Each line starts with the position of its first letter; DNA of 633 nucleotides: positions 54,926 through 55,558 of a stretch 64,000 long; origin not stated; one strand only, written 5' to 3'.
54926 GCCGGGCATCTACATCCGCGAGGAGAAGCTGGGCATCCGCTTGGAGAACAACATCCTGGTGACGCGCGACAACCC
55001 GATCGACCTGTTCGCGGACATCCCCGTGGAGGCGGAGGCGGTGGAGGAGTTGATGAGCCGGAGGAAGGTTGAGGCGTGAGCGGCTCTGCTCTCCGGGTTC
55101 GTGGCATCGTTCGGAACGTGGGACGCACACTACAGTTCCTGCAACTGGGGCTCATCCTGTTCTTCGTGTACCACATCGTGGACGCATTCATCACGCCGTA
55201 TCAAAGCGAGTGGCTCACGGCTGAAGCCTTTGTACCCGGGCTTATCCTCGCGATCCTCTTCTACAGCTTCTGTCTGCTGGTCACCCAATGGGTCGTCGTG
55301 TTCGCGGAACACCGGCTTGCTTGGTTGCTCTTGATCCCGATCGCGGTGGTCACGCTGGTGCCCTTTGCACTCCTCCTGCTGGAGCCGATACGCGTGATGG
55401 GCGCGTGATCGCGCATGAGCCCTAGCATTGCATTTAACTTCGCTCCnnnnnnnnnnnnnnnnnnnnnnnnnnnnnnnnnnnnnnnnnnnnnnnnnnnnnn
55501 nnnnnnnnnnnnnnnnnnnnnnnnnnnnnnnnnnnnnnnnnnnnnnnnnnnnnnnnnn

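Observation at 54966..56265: A membrane-protein + MNT/HepT toxin-antitoxin cassette bracketed by 112-bp direct repeats that duplicate the 3' end of pepP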

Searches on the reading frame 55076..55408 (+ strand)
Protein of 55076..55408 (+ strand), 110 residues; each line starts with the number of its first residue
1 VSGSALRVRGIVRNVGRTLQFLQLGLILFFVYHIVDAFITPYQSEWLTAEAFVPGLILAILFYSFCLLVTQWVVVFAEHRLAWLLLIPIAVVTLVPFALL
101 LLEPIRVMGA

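Call 6: search_protein_families(library=pfam, proteins=[window:55076-55408:+], max_evalue=0.01)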
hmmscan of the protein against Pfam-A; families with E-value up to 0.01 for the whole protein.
window:55076-55408:+ (110 aa): 0 families

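Call 35: find_homologous_proteins(query=window:55076-55408:+, max_evalue=0.001)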
Query window:55076-55408:+ (110 aa): 10 proteins with E <= 0.001 among 29 candidates.
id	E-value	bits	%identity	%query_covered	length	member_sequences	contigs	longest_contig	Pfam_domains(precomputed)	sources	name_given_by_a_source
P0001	8.8e-60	218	96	100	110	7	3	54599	-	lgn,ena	-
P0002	2.3e-44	168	77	97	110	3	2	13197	-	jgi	jgi:hypothetical protein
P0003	5.1e-44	167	74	99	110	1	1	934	-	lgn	-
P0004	1.4e-43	165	71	99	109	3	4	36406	-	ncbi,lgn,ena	-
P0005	4.1e-41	158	79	89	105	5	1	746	-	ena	-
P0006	1.5e-38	149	70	97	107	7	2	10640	-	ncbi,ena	-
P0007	1.4e-34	137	70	84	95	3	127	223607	-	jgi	jgi:hypothetical protein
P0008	4.0e-33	132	66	99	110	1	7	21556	-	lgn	-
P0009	7.4e-33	131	74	81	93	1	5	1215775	-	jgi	jgi:hypothetical protein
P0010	2.1e-23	101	58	90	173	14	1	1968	-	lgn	-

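Call 36: find_encoding_contigs(protein=P0001, flank=5000, max_places=6)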
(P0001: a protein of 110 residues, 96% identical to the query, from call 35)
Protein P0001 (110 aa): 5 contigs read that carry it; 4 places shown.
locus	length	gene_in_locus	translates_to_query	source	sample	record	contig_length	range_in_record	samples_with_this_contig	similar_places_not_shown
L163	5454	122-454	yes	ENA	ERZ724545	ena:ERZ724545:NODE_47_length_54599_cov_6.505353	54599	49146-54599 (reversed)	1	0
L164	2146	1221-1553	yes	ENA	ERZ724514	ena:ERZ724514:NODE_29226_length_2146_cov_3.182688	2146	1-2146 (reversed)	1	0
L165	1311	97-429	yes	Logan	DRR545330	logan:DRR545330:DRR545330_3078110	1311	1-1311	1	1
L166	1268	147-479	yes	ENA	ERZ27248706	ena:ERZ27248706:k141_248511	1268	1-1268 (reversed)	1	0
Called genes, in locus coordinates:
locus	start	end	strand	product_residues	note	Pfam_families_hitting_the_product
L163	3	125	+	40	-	?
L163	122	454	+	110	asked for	-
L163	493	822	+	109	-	PF01909:NTP_transf_2, PF18765:Polbeta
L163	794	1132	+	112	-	PF01934:HepT-like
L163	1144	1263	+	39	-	-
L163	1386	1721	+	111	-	PF22827:GldL_N (weak)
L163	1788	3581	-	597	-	-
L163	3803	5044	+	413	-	PF05201:GlutR_N, PF01488:Shikimate_DH, PF00745:GlutR_dimer (weak)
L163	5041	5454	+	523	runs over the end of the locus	PF01379:Porphobil_deam, PF03900:Porphobil_deamC (weak), PF02602:HEM4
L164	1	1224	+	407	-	?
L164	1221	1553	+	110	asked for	-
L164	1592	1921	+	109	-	PF01909:NTP_transf_2, PF18765:Polbeta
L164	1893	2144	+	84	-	?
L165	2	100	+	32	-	?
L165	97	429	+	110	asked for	-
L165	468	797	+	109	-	PF01909:NTP_transf_2, PF18765:Polbeta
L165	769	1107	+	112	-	PF01934:HepT-like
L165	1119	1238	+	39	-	-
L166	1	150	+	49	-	?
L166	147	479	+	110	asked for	-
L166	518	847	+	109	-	PF01909:NTP_transf_2, PF18765:Polbeta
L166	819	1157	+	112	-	PF01934:HepT-like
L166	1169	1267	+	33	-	?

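Call 37: find_encoding_contigs(protein=P0002, flank=5000, max_places=4)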
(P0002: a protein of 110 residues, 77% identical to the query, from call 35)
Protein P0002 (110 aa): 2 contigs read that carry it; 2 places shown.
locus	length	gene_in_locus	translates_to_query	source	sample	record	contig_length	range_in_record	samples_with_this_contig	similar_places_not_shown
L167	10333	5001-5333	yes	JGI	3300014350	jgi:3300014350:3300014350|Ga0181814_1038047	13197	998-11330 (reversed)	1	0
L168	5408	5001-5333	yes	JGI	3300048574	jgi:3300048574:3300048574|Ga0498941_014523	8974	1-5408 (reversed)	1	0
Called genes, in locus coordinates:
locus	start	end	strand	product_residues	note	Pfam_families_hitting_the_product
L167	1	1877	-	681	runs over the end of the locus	PF00890:FAD_binding_2, PF01266:DAO (weak), PF07992:Pyr_redox_2 (faint), PF02910:Succ_DH_flav_C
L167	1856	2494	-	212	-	-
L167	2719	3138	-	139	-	PF08818:DUF1801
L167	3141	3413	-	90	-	-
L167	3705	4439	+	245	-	-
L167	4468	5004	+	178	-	-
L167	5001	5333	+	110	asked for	-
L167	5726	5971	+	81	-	-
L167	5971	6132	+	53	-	-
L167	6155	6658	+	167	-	PF22827:GldL_N (faint)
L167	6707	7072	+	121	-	PF22827:GldL_N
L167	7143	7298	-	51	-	-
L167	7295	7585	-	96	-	-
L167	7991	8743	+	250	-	PF00072:Response_reg, PF04397:LytTR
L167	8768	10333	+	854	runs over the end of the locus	?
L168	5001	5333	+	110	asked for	-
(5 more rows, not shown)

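Call 38: find_encoding_contigs(protein=P0004, flank=5000, max_places=4)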
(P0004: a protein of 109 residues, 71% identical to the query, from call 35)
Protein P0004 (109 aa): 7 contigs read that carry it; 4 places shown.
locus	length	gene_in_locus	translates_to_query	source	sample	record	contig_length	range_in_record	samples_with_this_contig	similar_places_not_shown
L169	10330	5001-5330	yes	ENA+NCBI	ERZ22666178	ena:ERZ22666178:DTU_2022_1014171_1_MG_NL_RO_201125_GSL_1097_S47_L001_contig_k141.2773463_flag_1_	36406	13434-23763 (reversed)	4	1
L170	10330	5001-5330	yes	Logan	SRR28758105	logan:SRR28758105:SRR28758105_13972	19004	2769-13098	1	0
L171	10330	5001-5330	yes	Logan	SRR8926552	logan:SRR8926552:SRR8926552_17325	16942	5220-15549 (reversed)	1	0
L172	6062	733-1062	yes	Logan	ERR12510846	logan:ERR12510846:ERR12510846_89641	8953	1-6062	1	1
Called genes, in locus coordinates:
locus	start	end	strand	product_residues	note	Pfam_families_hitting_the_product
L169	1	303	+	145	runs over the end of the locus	PF01638:HxlR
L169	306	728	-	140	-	PF08818:DUF1801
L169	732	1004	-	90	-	-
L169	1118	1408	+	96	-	PF01909:NTP_transf_2, PF18765:Polbeta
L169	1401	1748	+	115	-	PF01934:HepT-like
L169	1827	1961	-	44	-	-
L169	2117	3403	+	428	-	PF08867:FRG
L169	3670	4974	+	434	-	PF05195:AMP_N, PF00557:Peptidase_M24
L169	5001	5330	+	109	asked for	-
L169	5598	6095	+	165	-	PF02472:ExbD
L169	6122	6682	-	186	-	-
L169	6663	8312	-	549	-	PF07661:MORN_2 (faint)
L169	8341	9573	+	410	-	PF20559:DUF6770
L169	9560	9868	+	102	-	-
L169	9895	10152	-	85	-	-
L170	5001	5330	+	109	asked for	-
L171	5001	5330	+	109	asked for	-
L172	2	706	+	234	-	?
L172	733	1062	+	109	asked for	-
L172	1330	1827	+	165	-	PF02472:ExbD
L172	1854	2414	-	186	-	-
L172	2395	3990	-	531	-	PF07661:MORN_2 (faint)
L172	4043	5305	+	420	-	PF20559:DUF6770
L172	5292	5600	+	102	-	-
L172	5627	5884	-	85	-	-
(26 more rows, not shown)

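Call 49: search_protein_families(library=ncbifam, proteins=[window:55076-55408:+], max_evalue=0.01)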
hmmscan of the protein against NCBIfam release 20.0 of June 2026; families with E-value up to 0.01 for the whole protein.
window:55076-55408:+ (110 aa): 0 families

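Call 50: search_protein_families(library=pfam, proteins=[L167:5726-5971:+, L167:5971-6132:+], max_evalue=0.01)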
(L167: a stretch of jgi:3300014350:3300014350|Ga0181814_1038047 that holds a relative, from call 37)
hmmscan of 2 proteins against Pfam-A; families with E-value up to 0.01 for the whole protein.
L167:5726-5971:+ (81 aa): 0 families

L167:5971-6132:+ (53 aa): 0 families

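Call 75: search_protein_families(library=padloc, proteins=[window:55076-55408:+], max_evalue=0.01)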
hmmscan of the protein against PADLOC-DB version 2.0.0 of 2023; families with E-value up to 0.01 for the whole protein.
window:55076-55408:+ (110 aa): 0 families
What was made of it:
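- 55076..55408 (+): 'Slot' gene 3TM-A: a 110-aa protein with three predicted membrane segments and a conserved PYQSEWL motif. Its GTG start overlaps the pepP stop. No Pfam, NCBIfam or PADLOC hit (calls 6, 49, 75).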
